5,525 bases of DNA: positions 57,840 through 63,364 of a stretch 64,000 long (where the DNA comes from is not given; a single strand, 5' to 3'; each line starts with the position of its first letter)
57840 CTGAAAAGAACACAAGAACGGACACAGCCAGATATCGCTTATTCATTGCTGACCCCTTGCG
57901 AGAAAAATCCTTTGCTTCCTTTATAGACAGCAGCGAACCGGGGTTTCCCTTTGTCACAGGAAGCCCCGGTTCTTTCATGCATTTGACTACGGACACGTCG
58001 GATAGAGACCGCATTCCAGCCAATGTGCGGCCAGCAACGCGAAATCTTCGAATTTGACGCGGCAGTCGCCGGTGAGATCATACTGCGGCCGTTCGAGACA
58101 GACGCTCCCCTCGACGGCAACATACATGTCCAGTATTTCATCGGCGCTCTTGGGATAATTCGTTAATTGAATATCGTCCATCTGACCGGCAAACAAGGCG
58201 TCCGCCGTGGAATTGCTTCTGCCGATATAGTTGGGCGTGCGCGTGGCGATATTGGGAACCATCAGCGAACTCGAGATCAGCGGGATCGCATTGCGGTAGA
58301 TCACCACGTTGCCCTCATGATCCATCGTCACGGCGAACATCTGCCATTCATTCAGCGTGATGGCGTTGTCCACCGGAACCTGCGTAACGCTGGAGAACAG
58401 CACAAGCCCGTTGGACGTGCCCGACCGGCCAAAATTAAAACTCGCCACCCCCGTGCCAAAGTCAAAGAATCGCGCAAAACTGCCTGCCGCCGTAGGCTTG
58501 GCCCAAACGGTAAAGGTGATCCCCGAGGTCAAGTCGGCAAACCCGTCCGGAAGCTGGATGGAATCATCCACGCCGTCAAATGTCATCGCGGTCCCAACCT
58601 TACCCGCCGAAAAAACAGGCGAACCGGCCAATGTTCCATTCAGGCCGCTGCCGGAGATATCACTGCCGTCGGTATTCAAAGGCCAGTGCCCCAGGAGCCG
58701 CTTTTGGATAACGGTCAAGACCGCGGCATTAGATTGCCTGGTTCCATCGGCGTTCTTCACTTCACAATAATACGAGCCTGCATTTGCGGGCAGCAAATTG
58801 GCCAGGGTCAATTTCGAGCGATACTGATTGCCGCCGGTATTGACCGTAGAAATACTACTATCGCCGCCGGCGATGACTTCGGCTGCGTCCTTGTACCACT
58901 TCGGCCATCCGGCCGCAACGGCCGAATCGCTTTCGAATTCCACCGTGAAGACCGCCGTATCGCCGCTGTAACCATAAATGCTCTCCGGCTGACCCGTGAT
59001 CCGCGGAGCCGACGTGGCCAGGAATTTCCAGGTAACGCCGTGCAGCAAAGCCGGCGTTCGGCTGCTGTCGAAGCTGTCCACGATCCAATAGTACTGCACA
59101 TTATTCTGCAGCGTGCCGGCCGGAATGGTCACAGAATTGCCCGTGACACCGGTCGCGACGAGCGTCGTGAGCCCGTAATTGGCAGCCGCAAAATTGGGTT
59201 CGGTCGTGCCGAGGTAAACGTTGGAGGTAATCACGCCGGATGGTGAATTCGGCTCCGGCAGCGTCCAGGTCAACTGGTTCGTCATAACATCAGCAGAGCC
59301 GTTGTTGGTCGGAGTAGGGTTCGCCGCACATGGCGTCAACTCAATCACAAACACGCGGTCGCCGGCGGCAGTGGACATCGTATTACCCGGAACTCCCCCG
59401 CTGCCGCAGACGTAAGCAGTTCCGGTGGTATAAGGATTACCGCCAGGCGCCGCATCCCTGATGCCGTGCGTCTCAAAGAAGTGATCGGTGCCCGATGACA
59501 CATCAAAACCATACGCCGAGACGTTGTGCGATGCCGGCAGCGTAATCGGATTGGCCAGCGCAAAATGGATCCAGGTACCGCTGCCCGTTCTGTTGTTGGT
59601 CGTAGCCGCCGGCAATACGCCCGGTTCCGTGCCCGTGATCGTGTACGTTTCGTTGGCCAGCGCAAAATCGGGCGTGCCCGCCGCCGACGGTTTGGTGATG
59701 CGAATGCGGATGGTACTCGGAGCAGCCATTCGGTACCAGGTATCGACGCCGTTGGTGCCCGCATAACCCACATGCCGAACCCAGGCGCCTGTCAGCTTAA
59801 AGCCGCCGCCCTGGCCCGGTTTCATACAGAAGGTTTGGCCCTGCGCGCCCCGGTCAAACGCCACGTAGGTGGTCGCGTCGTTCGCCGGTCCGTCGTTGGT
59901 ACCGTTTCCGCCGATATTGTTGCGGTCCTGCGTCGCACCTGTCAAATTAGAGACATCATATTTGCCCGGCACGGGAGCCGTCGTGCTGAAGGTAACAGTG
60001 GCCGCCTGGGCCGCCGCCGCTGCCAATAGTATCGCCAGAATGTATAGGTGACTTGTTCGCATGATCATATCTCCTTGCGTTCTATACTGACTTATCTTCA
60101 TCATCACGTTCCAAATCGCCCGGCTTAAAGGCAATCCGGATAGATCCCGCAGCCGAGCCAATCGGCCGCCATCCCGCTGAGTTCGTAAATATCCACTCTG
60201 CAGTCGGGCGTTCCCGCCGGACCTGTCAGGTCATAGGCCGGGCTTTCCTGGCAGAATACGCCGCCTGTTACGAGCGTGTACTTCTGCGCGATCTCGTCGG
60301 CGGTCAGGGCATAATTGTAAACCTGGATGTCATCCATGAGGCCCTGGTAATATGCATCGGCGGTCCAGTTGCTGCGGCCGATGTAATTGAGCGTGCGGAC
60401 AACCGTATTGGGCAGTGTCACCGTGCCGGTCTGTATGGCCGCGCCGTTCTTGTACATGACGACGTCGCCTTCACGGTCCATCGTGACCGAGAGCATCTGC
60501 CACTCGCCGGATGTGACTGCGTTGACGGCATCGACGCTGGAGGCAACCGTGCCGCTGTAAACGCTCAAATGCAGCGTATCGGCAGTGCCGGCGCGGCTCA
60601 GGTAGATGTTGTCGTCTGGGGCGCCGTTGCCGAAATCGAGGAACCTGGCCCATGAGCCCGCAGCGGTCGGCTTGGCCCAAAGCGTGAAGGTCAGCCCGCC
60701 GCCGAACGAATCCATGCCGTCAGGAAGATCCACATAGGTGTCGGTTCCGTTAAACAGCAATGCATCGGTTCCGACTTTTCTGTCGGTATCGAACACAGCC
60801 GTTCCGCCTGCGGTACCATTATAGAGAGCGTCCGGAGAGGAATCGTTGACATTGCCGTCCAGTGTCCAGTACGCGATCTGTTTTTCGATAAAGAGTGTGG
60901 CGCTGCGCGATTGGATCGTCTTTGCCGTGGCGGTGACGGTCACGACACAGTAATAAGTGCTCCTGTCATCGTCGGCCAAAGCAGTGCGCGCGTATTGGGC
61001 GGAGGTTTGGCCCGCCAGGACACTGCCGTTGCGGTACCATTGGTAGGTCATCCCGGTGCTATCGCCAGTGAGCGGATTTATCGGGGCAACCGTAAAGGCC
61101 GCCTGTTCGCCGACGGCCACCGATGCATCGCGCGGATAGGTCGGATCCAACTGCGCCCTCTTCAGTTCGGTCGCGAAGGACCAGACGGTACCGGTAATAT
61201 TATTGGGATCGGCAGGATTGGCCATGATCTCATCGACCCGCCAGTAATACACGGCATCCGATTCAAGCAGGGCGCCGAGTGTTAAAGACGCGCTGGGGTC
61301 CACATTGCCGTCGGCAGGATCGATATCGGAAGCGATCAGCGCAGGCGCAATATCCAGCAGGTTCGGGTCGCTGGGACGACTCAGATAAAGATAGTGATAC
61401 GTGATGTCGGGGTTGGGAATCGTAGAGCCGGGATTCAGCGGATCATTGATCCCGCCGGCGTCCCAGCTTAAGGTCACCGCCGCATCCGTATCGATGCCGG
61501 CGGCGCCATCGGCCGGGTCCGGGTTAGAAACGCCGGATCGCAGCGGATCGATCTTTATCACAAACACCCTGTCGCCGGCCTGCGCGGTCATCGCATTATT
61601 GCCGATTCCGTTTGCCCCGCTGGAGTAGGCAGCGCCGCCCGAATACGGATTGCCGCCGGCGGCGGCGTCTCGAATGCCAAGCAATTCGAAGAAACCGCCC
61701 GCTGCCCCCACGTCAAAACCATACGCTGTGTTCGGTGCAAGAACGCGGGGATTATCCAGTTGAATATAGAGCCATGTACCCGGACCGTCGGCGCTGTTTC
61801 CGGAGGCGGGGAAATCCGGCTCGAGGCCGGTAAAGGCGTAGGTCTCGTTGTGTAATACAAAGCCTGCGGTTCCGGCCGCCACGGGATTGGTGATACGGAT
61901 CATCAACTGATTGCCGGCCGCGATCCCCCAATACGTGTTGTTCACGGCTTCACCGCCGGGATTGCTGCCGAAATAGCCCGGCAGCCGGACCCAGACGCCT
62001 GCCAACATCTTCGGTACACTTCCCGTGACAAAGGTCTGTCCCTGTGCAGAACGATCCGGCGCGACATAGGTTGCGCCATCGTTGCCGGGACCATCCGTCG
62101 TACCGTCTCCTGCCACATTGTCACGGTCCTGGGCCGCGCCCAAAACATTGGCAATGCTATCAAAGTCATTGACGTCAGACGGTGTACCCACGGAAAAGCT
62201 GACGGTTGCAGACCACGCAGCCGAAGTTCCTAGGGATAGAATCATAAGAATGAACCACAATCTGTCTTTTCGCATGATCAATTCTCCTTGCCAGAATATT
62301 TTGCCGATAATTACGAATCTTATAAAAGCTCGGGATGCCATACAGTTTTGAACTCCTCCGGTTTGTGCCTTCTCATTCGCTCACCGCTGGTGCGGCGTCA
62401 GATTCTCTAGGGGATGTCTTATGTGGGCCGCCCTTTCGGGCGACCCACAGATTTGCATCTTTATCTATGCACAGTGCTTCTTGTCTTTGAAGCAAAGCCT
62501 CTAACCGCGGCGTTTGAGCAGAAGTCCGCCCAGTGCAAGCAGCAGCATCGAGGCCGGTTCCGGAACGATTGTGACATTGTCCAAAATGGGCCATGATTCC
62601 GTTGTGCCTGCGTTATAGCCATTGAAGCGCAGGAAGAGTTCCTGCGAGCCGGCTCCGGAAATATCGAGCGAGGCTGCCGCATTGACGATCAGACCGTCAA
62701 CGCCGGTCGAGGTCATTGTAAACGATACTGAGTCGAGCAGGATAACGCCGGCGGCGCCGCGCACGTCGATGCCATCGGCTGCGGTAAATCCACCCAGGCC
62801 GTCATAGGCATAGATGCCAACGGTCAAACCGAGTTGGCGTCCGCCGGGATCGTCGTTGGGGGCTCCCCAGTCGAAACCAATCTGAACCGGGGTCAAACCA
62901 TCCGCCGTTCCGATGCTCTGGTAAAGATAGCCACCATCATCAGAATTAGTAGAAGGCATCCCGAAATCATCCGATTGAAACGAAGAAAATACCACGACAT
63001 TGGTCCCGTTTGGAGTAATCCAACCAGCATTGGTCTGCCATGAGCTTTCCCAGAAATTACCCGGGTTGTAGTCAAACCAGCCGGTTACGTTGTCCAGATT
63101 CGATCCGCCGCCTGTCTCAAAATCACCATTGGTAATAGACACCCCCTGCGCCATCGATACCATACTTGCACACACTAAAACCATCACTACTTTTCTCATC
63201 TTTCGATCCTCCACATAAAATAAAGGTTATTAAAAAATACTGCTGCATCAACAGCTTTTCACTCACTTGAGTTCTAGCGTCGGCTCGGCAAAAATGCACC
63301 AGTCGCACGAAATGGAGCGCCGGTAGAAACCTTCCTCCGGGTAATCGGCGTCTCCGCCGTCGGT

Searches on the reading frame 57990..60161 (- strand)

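Call 19: search_protein_families(library=pfam, proteins=[window:57990-60161:-], max_evalue=0.001)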
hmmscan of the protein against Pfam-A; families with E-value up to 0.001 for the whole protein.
window:57990-60161:- (724 aa): 3 families
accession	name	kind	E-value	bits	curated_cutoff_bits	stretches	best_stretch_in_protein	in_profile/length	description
PF13385.13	Laminin_G_3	-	1.2e-20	74.6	27.6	1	529-676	1-150/151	Concanavalin A-like lectin/glucanases superfamily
PF13927.12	Ig_3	-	5.1e-06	27.3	30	1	386-470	2-78/78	Immunoglobulin domain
PF07679.22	I-set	-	5.3e-06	26.8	23.7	1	386-481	1-88/90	Immunoglobulin I-set domain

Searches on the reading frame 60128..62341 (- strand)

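Call 19: search_protein_families(library=pfam, proteins=[window:60128-62341:-], max_evalue=0.001)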
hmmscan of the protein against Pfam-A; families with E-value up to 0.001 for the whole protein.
window:60128-62341:- (738 aa): 2 families
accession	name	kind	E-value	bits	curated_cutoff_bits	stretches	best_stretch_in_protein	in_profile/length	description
PF13385.13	Laminin_G_3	-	1e-25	91.1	27.6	1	531-685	1-151/151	Concanavalin A-like lectin/glucanases superfamily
PF13895.12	Ig_2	-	0.00053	20.6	27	0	431-474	29-70/79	Immunoglobulin domain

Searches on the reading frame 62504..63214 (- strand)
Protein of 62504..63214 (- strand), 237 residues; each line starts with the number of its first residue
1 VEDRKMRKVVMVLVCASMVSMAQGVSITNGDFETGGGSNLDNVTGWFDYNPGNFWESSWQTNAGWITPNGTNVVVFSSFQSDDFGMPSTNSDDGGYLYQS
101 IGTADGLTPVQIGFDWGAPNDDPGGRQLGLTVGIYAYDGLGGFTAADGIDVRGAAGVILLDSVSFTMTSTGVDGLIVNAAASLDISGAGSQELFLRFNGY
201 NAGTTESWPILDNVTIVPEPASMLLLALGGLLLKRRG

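Call 19: search_protein_families(library=pfam, proteins=[window:62504-63214:-], max_evalue=0.001)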
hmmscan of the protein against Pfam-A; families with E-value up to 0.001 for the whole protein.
window:62504-63214:- (237 aa): 1 family
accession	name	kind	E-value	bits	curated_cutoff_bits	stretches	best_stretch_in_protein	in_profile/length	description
PF07589.16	PEP-CTERM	-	0.00016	22.1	20.7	1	217-236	2-24/24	PEP-CTERM motif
